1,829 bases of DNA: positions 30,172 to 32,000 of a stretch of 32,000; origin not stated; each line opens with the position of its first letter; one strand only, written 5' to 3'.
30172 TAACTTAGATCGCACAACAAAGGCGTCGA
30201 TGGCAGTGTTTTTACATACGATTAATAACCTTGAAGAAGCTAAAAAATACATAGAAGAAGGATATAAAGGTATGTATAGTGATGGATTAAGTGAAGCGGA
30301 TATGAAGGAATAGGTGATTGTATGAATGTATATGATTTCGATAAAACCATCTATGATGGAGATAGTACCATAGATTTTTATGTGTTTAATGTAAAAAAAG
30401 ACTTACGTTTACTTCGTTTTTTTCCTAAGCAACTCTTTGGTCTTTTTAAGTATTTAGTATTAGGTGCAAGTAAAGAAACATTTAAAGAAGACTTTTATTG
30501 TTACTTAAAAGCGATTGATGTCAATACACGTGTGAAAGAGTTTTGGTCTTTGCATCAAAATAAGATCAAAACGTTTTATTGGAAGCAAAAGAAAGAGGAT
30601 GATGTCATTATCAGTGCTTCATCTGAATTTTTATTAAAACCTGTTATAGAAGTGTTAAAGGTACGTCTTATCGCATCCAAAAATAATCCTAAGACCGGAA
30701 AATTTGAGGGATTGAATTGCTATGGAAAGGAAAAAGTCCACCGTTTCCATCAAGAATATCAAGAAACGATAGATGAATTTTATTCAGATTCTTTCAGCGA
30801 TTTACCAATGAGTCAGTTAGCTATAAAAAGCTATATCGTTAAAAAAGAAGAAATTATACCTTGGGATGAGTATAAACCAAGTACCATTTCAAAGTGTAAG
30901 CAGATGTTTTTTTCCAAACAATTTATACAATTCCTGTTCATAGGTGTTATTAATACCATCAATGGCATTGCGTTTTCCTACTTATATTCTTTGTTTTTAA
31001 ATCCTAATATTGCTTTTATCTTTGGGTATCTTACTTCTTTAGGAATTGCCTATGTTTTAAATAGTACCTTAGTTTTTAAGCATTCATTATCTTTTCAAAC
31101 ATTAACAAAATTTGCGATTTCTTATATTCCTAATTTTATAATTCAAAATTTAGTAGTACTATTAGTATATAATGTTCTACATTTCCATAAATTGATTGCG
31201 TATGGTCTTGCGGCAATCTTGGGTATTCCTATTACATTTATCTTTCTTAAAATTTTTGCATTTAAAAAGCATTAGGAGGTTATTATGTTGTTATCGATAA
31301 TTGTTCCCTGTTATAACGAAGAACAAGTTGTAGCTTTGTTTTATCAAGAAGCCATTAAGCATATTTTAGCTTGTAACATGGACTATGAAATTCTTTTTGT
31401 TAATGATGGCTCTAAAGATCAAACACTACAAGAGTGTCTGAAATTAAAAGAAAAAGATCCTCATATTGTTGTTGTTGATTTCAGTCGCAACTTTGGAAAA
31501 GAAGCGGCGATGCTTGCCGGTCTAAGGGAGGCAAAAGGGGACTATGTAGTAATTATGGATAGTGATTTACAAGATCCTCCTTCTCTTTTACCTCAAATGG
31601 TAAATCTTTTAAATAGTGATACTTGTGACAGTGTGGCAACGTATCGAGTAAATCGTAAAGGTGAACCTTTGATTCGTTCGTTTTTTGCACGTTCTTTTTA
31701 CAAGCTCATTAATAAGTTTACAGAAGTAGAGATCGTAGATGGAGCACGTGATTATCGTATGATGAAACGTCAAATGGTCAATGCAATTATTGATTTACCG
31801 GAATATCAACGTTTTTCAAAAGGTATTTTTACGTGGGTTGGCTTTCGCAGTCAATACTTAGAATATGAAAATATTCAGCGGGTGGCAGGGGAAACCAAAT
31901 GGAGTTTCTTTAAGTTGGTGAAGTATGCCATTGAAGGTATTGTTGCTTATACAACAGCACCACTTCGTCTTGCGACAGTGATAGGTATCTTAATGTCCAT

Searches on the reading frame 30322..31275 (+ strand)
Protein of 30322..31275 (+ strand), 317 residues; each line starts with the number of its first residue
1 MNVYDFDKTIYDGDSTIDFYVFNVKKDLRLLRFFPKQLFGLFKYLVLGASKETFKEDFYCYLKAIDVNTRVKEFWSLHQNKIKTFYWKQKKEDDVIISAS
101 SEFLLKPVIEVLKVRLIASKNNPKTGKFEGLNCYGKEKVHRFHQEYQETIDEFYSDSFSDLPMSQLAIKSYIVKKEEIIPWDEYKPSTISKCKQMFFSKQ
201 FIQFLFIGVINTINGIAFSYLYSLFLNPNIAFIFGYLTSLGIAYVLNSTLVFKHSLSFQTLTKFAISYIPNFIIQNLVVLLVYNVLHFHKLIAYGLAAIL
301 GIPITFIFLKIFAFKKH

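Call 7: search_protein_families(library=pfam, proteins=[window:30322-31275:+], max_evalue=0.01)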
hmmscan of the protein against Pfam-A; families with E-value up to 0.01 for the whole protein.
window:30322-31275:+ (317 aa): 2 families
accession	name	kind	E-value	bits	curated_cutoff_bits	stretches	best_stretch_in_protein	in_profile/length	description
PF12710.13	HAD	-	1.2e-14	55.6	27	1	3-163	2-187/189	haloacid dehalogenase-like hydrolase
PF04138.20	GtrA_DPMS_TM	-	1.5e-11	45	26.1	1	203-314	1-117/117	GtrA/DPMS, transmembrane domain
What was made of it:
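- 30322..31275 (+): HAD-IB phosphatase::GtrA fusion. Proposed 5'-phosphatase plus flippase for the UbiA product. PF12710 plus PF04138 (call 7).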

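Call 54: search_protein_families(library=ncbifam, proteins=[window:30322-31275:+], max_evalue=0.001)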
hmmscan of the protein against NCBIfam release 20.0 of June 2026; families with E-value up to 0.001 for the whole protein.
window:30322-31275:+ (317 aa): 4 families
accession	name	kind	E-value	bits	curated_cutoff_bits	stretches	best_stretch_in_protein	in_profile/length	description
TIGR01490.1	HAD-SF-IB-hyp1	subfamily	3.5e-18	66.6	98.3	1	3-175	3-198/202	HAD-IB family hydrolase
TIGR01488.1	HAD-SF-IB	subfamily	7.4e-12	45.6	45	1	3-167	3-177/177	HAD-IB family phosphatase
NF052360.1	HolPasePseu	equivalog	4.9e-09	36.2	280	1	89-172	102-196/218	histidinol-phosphatase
NF052359.1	HolPaseNeis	equivalog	0.00067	19.4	400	0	93-175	106-202/221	histidinol-phosphatase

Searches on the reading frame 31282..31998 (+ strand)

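Call 76: search_protein_families(library=ncbifam, proteins=[window:31282-31998:+], max_evalue=0.00001)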
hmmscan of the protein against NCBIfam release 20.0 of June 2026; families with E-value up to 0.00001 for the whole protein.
window:31282-31998:+ (239 aa): 13 families
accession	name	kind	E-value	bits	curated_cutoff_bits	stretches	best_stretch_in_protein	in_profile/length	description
NF047588.1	GlcsyltransPgfSStrep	equivalog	1.2e-76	257.9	500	1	2-237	1-235/308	glycosyltransferase PgfS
NF007986.1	PRK10714.1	equivalog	1.6e-36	126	529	1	4-237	8-240/316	undecaprenyl-phosphate 4-deoxy-4-formamido-L-arabinose transferase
TIGR03937.1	PgaC_IcaA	equivalog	9.4e-20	70.9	422.3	1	3-97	46-137/407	poly-beta-1,6-N-acetyl-D-glucosamine synthase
NF007482.0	PRK10073.1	equivalog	6.5e-14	51.7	423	1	3-117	7-117/334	glycosyltransferase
NF041875.1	EPS_EpsD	equivalog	5e-13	49.1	370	1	4-111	1-105/325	exopolysaccharide biosynthesis glycosyltransferase EpsD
NF047683.1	TeichurnBiosyTuaG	equivalog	1.3e-11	44.6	400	1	3-130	7-133/252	teichuronic acid biosynthesis protein TuaG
TIGR04283.1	glyco_like_mftF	equivalog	2e-10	40.6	182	1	4-136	1-122/221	TIGR04283 family arsenosugar biosynthesis glycosyltransferase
TIGR04242.1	nodulat_NodC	equivalog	8.9e-10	38.1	550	1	5-100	51-146/395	chitooligosaccharide synthase NodC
NF058614.1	PPMAGASynPpgS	equivalog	5.3e-09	35.8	370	1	6-168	4-164/226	polyprenyl-phospho-N-acetylgalactosaminyl synthase PpgS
TIGR03111.1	glyc2_xrt_Gpos1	hypoth_equivalog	2.4e-08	33.2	363.95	1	4-146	51-190/439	TIGR03111 family XrtG-associated glycosyltransferase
NF010496.0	PRK13915.1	equivalog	3.2e-08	33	262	1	4-110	33-143/307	glucosyl-3-phosphoglycerate synthase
TIGR03965.1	mycofact_glyco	equivalog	4.6e-08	32.4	280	1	5-119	77-188/467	mycofactocin biosynthesis glycosyltransferase MftF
NF050050.1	ProtGlycPglI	equivalog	7.5e-08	32.1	500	1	3-97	3-95/306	GalNAc(5)-diNAcBac-PP-undecaprenol beta-1,3-glucosyltransferase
